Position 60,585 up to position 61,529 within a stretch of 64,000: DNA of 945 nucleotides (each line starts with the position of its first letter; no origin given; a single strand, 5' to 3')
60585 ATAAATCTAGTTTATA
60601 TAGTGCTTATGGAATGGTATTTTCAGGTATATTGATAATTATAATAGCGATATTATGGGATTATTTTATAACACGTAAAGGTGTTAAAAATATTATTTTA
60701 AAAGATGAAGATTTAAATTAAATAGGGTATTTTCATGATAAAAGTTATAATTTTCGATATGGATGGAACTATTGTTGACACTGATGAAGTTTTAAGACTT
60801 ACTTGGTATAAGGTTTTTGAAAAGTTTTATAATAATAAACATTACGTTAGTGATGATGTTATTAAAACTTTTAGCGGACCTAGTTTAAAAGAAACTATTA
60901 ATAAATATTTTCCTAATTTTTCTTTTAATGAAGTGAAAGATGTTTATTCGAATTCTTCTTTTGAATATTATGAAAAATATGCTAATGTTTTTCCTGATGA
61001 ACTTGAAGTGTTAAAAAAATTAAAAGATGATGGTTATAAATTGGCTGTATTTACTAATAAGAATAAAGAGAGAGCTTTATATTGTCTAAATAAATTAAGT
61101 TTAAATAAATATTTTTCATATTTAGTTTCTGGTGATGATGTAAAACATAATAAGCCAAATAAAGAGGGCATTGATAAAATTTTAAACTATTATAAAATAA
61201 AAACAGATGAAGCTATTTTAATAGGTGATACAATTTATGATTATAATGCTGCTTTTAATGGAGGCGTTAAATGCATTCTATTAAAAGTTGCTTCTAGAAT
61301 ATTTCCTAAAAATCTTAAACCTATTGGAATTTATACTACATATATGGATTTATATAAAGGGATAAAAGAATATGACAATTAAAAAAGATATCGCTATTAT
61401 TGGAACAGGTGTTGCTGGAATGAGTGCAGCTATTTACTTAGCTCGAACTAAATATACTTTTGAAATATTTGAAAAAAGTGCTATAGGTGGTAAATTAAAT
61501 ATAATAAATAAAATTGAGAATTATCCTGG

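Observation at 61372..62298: TrxB-like flavoprotein with intact CATCDG redox site but degenerate NADPH-binding motifs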

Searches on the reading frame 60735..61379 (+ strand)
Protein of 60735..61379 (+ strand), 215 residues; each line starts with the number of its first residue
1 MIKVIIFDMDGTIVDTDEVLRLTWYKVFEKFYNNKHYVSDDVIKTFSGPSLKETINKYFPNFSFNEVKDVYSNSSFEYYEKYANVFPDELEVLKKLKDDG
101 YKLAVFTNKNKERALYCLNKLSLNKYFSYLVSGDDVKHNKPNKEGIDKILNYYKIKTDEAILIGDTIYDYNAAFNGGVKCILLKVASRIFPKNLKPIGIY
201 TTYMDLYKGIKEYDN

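Call 48: search_protein_families(library=ncbifam, proteins=[window:60735-61379:+], max_evalue=0.001)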
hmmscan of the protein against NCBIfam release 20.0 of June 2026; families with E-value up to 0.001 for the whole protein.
window:60735-61379:+ (215 aa): 46 families (the best 25 are shown)
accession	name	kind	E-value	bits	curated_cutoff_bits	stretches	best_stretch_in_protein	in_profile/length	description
NF009804.0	PRK13288.1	equivalog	2e-35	122.2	218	1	1-183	2-181/215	pyrophosphatase PpaX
NF009695.0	PRK13222.1-2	equivalog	1.2e-25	90.3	225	1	2-182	6-192/226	phosphoglycolate phosphatase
TIGR02253.1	CTE7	subfamily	2.6e-20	73.2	169.75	1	1-184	1-195/221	TIGR02253 family HAD-type hydrolase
TIGR02009.1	PGMB-YQAB-SF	subfamily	5e-20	72.5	153.35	1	3-181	2-184/186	beta-phosphoglucomutase family hydrolase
TIGR01449.2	PGP_bact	equivalog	8.4e-18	64.7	180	1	6-186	2-187/213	phosphoglycolate phosphatase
NF009697.0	PRK13222.1-4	equivalog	9.5e-17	61.1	327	1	78-183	88-193/232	phosphoglycolate phosphatase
TIGR01428.1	HAD_type_II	equivalog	1e-15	58.3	125.4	1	2-182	1-189/197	haloacid dehalogenase type II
NF009698.0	PRK13223.1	equivalog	1e-15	57.7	466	1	3-184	14-201/272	phosphoglycolate phosphatase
TIGR01454.1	AHBA_synth_RP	hypoth_equivalog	2.7e-15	56.6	246.65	1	5-180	1-171/205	AHBA synthesis associated protein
NF009694.0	PRK13222.1-1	equivalog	8.4e-15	54.8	415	1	77-181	104-208/252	phosphoglycolate phosphatase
TIGR01990.1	bPGM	equivalog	3.6e-14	53.1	189.4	1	2-179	1-182/187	beta-phosphoglucomutase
TIGR02254.1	YjjG_YfnB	equivalog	3.6e-14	52.8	159.9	1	3-206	2-219/223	YjjG family noncanonical pyrimidine nucleotidase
NF046057.1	bifunc_MtlD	equivalog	3.2e-13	49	800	1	2-184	7-192/683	bifunctional mannitol-1-phosphate dehydrogenase/phosphatase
NF008000.0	PRK10725.1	equivalog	1.6e-12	47.9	215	1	91-180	94-182/188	fructose-1-phosphate/6-phosphogluconate phosphatase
NF007854.0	PRK10563.1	equivalog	2.3e-12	47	211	1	2-180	4-182/221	6-phosphogluconate phosphatase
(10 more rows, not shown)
